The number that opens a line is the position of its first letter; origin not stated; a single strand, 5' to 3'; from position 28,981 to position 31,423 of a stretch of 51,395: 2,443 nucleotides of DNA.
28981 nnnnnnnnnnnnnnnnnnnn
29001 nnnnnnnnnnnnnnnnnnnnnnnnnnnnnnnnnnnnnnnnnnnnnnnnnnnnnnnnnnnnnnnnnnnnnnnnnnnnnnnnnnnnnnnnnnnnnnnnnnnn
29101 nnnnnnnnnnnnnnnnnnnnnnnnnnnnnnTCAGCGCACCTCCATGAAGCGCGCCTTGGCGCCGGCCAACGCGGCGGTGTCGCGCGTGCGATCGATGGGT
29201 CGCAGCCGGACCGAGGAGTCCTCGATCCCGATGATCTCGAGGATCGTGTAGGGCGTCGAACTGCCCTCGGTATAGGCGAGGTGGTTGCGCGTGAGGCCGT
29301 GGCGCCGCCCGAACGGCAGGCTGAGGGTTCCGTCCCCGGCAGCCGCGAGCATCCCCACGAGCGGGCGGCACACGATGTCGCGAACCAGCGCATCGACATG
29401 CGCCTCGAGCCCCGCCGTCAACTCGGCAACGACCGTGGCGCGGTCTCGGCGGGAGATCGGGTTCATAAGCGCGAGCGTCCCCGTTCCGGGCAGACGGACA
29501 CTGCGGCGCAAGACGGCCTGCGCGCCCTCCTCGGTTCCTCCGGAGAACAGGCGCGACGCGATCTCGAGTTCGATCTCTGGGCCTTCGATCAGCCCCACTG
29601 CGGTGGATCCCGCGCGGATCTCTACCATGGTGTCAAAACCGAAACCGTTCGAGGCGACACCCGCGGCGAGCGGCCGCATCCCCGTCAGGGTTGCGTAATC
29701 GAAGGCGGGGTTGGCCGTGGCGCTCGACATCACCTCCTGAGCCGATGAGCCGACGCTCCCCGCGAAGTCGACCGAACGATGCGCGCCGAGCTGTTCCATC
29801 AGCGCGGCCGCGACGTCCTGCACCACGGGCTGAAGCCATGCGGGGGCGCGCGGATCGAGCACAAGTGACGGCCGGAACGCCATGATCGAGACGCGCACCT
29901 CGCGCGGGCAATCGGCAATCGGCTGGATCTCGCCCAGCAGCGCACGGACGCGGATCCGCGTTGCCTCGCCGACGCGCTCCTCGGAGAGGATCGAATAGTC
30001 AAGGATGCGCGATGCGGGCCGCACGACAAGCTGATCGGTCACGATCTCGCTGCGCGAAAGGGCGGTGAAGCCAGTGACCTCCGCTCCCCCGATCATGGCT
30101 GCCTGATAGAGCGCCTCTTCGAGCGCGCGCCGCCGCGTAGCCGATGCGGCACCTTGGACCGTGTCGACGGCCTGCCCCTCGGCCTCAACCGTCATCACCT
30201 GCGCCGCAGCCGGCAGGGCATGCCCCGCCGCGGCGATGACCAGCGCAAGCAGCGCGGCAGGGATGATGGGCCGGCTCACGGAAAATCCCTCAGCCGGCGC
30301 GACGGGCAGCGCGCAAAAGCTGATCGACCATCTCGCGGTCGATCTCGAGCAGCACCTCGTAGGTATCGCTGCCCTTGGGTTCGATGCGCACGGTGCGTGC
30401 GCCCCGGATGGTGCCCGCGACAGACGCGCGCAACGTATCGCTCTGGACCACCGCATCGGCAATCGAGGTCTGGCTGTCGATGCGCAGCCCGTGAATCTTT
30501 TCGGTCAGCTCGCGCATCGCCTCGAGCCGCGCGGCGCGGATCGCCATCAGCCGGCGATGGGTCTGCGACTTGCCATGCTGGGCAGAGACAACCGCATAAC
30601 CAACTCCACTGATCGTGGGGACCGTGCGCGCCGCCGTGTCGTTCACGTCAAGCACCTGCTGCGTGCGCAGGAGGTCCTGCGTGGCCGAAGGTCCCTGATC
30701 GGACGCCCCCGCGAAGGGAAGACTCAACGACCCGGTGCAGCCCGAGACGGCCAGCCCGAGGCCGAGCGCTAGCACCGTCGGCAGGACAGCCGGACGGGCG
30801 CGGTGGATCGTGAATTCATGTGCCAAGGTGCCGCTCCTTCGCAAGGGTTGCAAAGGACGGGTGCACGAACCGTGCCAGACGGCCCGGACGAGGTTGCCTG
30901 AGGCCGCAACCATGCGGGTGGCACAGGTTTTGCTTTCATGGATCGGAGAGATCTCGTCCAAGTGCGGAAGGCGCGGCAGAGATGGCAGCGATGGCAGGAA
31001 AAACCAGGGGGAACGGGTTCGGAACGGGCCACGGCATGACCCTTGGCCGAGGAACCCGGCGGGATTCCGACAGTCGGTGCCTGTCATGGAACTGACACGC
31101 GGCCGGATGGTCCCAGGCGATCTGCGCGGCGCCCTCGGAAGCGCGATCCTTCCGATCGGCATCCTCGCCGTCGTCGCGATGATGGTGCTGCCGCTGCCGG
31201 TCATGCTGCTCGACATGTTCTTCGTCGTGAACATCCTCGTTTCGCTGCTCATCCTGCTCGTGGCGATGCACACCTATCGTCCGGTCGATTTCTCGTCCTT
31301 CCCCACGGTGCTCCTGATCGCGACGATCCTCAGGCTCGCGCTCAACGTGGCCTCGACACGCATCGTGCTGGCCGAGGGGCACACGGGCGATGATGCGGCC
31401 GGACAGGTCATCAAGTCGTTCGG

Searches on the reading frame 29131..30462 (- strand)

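Call 27: search_protein_families(library=pfam, proteins=[window:29131-30462:-], max_evalue=0.001)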
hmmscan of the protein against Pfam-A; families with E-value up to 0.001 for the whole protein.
window:29131-30462:- (443 aa): 1 family
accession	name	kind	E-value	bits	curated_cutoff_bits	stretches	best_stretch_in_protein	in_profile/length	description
PF16548.10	FlgT_N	-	5.3e-07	30.5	28.8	1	91-174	2-83/87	Flagellar assembly protein T, N-terminal domain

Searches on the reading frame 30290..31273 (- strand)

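Call 27: search_protein_families(library=pfam, proteins=[window:30290-31273:-], max_evalue=0.001)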
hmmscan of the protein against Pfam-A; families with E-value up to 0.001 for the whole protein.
window:30290-31273:- (327 aa): 1 family
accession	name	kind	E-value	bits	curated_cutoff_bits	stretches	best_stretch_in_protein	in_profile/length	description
PF02169.21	LPP20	-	2e-05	25.4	25.9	1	236-312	9-97/97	LPP20 lipoprotein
